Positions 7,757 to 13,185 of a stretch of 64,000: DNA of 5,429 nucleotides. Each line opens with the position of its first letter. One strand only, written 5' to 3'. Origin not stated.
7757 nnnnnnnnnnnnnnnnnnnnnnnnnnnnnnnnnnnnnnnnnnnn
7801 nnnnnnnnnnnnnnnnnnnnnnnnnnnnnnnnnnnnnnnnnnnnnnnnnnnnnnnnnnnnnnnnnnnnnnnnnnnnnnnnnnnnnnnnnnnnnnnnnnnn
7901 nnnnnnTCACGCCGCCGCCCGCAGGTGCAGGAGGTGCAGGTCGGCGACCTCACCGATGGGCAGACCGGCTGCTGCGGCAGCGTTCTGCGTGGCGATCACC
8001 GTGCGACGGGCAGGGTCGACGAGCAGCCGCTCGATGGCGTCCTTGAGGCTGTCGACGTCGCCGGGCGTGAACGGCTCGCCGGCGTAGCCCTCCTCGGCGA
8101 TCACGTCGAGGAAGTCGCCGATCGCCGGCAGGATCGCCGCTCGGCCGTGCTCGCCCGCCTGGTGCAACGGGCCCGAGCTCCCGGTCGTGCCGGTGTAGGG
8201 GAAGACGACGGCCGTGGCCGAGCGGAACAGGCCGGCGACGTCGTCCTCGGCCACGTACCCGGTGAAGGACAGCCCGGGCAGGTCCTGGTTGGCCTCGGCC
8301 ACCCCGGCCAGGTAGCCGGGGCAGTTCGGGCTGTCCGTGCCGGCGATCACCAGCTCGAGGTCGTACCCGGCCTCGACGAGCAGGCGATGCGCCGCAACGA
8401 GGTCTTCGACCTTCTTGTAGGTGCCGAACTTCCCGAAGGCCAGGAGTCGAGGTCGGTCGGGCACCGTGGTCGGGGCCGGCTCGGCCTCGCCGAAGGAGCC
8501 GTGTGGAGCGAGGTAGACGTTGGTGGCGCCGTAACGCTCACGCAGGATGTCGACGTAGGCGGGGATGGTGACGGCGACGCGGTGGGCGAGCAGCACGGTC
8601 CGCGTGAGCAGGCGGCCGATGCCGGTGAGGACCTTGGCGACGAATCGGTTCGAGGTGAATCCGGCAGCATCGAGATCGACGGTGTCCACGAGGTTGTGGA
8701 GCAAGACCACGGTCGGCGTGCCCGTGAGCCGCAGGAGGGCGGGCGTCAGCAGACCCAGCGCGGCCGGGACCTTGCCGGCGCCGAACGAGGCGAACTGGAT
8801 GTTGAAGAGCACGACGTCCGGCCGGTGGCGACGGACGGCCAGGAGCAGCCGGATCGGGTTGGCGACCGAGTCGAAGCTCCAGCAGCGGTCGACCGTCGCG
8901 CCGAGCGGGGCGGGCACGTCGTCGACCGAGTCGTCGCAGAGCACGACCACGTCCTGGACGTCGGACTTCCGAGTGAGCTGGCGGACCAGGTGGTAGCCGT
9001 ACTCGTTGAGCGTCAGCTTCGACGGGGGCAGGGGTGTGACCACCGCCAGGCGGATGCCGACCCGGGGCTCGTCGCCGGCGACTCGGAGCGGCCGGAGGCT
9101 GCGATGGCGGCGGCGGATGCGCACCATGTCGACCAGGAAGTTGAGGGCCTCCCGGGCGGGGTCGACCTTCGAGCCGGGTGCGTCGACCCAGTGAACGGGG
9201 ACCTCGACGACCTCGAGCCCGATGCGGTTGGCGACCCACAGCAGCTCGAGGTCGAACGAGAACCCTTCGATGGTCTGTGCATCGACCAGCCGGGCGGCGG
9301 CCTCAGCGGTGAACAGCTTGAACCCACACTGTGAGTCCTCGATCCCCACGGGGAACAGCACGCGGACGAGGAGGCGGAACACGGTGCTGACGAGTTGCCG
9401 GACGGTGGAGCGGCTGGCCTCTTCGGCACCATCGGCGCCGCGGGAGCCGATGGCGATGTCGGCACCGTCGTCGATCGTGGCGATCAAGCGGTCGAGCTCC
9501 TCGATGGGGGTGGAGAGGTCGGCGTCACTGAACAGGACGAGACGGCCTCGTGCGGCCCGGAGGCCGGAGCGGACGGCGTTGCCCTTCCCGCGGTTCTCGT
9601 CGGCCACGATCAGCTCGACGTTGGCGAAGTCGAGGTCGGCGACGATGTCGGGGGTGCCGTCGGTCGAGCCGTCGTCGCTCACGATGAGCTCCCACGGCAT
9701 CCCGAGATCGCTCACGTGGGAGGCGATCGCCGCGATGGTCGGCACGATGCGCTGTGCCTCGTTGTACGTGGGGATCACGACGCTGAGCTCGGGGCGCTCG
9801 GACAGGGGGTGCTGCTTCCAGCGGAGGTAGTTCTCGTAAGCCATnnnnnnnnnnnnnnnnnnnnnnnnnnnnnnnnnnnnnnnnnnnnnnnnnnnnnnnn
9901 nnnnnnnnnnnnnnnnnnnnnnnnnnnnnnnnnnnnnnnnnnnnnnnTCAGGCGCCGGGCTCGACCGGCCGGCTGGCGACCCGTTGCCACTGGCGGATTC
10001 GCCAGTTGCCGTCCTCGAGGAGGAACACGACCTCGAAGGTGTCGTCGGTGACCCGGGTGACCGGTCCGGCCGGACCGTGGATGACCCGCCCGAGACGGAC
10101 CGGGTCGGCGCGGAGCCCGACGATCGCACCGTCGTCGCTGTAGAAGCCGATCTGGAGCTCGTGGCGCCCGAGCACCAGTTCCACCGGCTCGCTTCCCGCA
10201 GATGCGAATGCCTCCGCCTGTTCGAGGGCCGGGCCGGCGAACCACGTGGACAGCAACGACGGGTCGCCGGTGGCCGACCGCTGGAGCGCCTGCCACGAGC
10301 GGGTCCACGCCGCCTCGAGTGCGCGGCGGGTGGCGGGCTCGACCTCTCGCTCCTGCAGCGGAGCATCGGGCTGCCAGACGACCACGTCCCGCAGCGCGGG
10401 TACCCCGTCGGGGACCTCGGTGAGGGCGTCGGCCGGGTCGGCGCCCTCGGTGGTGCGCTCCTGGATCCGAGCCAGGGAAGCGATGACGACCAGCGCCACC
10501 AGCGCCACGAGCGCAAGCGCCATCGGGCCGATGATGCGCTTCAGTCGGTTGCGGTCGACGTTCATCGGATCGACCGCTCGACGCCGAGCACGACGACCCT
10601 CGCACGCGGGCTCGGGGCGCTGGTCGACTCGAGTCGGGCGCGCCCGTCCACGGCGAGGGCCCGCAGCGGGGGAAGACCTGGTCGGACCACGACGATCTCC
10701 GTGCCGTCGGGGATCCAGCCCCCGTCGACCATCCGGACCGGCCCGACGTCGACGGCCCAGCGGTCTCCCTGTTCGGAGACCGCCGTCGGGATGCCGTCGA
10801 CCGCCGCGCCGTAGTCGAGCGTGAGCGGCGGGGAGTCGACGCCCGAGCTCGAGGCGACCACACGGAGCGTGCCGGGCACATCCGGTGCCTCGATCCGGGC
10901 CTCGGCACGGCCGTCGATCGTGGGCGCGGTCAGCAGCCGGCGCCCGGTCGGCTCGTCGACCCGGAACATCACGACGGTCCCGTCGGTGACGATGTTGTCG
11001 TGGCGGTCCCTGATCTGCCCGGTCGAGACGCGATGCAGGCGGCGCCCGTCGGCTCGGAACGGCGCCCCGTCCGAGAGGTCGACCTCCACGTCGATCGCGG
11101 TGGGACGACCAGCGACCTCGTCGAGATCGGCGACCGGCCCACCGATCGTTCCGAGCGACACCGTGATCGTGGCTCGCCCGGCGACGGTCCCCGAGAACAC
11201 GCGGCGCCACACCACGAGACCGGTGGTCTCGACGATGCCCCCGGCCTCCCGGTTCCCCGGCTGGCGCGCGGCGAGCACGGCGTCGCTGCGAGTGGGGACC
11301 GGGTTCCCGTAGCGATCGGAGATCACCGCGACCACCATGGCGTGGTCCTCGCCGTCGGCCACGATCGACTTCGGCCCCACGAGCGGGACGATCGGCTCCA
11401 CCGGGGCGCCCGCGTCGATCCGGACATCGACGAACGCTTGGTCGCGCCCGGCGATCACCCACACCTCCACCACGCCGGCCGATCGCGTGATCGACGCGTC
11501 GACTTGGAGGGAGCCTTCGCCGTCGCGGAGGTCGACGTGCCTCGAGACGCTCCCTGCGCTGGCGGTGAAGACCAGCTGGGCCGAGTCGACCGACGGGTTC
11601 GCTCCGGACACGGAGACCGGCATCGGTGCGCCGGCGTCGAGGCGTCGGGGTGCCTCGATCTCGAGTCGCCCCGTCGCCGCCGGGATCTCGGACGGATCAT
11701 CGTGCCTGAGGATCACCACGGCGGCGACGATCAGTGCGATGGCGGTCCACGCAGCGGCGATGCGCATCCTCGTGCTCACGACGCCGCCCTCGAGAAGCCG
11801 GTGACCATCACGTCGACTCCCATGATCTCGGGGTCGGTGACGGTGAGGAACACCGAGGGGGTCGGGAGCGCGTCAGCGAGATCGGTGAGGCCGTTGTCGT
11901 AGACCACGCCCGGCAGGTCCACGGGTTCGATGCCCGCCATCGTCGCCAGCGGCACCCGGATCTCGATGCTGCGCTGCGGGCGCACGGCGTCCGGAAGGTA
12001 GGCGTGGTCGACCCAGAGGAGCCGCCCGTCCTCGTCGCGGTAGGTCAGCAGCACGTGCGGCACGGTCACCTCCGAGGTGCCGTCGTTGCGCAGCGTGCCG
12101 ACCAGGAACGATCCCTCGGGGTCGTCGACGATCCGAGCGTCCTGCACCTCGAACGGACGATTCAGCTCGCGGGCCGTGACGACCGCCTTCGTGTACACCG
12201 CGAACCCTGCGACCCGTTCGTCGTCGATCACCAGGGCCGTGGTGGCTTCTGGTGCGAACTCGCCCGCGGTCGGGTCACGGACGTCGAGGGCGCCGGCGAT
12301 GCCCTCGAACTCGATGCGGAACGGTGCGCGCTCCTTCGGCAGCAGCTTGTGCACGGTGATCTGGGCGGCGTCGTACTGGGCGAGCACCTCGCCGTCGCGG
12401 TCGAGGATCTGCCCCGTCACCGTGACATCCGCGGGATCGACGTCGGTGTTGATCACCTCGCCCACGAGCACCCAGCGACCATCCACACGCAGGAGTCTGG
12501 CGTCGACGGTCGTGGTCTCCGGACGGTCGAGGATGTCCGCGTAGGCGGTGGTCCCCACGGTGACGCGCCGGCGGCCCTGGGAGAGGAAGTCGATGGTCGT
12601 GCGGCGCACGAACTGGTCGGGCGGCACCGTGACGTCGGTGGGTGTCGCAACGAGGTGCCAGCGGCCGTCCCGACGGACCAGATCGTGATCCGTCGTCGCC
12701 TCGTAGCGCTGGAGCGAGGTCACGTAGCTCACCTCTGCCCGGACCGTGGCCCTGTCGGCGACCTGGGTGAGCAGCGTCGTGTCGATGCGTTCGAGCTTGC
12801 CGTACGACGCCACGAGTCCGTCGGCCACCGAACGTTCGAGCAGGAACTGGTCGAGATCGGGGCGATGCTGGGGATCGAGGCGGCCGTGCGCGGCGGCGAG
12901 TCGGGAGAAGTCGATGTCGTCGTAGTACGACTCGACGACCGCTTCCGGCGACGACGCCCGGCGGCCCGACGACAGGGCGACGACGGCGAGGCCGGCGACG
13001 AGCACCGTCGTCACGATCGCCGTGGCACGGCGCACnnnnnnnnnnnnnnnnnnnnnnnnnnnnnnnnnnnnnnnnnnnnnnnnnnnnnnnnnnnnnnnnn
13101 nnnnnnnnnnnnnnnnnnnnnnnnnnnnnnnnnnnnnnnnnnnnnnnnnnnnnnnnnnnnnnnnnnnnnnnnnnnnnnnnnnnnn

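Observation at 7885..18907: Shared CTTGA-N6-CTTGA direct repeat marks four intergenic regions of the cluster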

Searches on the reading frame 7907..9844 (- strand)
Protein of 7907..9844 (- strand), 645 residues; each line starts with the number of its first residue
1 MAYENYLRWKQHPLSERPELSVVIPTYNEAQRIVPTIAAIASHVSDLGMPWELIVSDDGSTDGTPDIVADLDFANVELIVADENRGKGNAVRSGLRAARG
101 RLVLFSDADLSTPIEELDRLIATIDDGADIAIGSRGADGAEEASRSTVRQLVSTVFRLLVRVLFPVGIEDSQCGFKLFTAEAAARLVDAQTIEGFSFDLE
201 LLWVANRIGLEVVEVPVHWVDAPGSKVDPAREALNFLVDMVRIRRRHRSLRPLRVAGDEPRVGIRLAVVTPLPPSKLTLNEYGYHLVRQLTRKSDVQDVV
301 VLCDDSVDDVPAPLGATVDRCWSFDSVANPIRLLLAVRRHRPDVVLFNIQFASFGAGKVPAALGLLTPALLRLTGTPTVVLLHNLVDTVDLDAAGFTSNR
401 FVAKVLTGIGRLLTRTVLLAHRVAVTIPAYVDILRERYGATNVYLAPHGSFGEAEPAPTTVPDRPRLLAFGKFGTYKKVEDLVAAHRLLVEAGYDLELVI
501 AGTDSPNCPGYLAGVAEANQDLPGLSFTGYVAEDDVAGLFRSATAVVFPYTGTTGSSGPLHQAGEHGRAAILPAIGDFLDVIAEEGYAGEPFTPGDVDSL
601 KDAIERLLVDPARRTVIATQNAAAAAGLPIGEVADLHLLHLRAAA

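Call 10: search_protein_families(library=pfam, proteins=[window:7907-9844:-])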
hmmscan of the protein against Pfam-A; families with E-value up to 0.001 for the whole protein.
window:7907-9844:- (645 aa): 5 families
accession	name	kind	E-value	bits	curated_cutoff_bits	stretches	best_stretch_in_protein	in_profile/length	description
PF00535.33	Glycos_transf_2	-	1.5e-30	106.8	23.3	1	21-178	1-159/168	Glycosyl transferase family 2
PF13692.12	Glyco_trans_1_4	-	4.8e-15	56.5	27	1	464-609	1-141/142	Glycosyl transferases group 1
PF00534.26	Glycos_transf_1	-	3.8e-10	40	26.4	1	462-618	13-166/172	Glycosyl transferases group 1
PF13641.12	Glyco_tranf_2_3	-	3.3e-07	31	27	1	18-109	1-96/230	Glycosyltransferase like family 2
PF13439.12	Glyco_transf_4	-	0.00058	20.4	28.5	0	285-449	10-165/170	Glycosyltransferase Family 4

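Call 69: search_protein_families(library=ncbifam, proteins=[window:7907-9844:-], max_evalue=0.01)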
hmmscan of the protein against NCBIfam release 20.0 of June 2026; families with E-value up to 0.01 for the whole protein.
window:7907-9844:- (645 aa): 27 families (the best 25 are shown)
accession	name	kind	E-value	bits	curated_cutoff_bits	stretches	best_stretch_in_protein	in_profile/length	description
TIGR04182.1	glyco_TIGR04182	equivalog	1.6e-18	67.1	325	1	20-249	2-223/293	S-layer glycoprotein N-glycosyltransferase AglJ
NF007986.1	PRK10714.1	equivalog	1.2e-16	60.6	529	1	19-162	7-148/316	undecaprenyl-phosphate 4-deoxy-4-formamido-L-arabinose transferase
NF047588.1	GlcsyltransPgfSStrep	equivalog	1.5e-16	60.5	500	1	20-198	3-179/308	glycosyltransferase PgfS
NF041391.1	DPhHxTase_Halo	equivalog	1.9e-15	56.5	375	1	26-243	3-208/213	dolichyl-phosphate hexose transferase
NF041875.1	EPS_EpsD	equivalog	4.6e-14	52.6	370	1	20-122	1-102/325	exopolysaccharide biosynthesis glycosyltransferase EpsD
TIGR04283.1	glyco_like_mftF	equivalog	9e-14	51.6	182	1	20-126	1-99/221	TIGR04283 family arsenosugar biosynthesis glycosyltransferase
NF058614.1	PPMAGASynPpgS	equivalog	1.2e-13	51.1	370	1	22-241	4-220/226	polyprenyl-phospho-N-acetylgalactosaminyl synthase PpgS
NF010496.0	PRK13915.1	equivalog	3.8e-13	49.2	262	1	18-113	31-130/307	glucosyl-3-phosphoglycerate synthase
NF047683.1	TeichurnBiosyTuaG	equivalog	1.3e-12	47.9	400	1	16-122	4-109/252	teichuronic acid biosynthesis protein TuaG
TIGR03965.1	mycofact_glyco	equivalog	2.5e-12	46.4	280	1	12-135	68-190/467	mycofactocin biosynthesis glycosyltransferase MftF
TIGR03937.1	PgaC_IcaA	equivalog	6e-12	45.2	422.3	1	10-110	37-136/407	poly-beta-1,6-N-acetyl-D-glucosamine synthase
NF007482.0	PRK10073.1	equivalog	3.6e-11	42.7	423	1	16-121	4-107/334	glycosyltransferase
NF038302.1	EPS_HpsE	equivalog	5.7e-10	38.7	300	1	19-109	2-96/307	hormogonium polysaccharide biosynthesis glycosyltransferase HpsE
TIGR03469.1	HpnB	hypoth_equivalog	1.8e-07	30.6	379.25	1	15-126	41-162/386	hopene-associated glycosyltransferase HpnB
NF050050.1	ProtGlycPglI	equivalog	8.6e-07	28.6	500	1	18-129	2-113/306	GalNAc(5)-diNAcBac-PP-undecaprenol beta-1,3-glucosyltransferase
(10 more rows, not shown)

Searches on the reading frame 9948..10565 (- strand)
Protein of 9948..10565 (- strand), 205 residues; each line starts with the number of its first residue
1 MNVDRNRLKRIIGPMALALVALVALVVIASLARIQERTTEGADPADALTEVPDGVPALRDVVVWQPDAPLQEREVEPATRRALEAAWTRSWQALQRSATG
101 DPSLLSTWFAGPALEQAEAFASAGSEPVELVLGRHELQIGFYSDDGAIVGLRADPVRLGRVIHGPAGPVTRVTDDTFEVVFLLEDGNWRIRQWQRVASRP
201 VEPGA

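Call 84: search_protein_families(library=pfam, proteins=[window:9948-10565:-], max_evalue=0.01)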
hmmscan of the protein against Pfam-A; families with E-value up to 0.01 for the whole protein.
window:9948-10565:- (205 aa): 0 families

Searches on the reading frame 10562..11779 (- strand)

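Call 10: search_protein_families(library=pfam, proteins=[window:10562-11779:-])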
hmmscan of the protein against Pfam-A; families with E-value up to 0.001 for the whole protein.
window:10562-11779:- (405 aa): 3 families
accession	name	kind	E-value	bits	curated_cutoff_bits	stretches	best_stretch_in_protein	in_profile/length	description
PF09134.16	Invasin_D3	-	1.4e-11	45.2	33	1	135-213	10-87/98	Invasin, domain 3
PF02369.22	Big_1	-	1.7e-06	28.4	34.9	0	136-165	8-37/93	Bacterial Ig-like domain (group 1)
PF18565.7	Glyco_hydro2_C5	-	5.3e-06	26.7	32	0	137-168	8-39/103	Glycoside hydrolase family 2 C-terminal domain 5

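Call 69: search_protein_families(library=ncbifam, proteins=[window:10562-11779:-], max_evalue=0.01)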
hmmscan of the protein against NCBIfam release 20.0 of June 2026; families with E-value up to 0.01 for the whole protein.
window:10562-11779:- (405 aa): 0 families

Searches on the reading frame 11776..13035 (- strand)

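Call 10: search_protein_families(library=pfam, proteins=[window:11776-13035:-])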
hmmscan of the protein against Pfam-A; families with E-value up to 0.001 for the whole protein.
window:11776-13035:- (419 aa): 0 families

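Call 69: search_protein_families(library=ncbifam, proteins=[window:11776-13035:-], max_evalue=0.01)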
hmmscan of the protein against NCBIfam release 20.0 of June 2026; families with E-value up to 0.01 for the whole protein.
window:11776-13035:- (419 aa): 2 families
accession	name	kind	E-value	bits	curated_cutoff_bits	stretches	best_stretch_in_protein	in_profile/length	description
NF038353.1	FxLYD_dom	domain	4.9e-06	26.3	23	0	186-243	2-57/71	FxLYD domain-containing protein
NF051431.1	Rv0361_Cterm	subfamily_domain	0.0009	19.5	37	1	6-127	12-137/140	Rv0361 family membrane protein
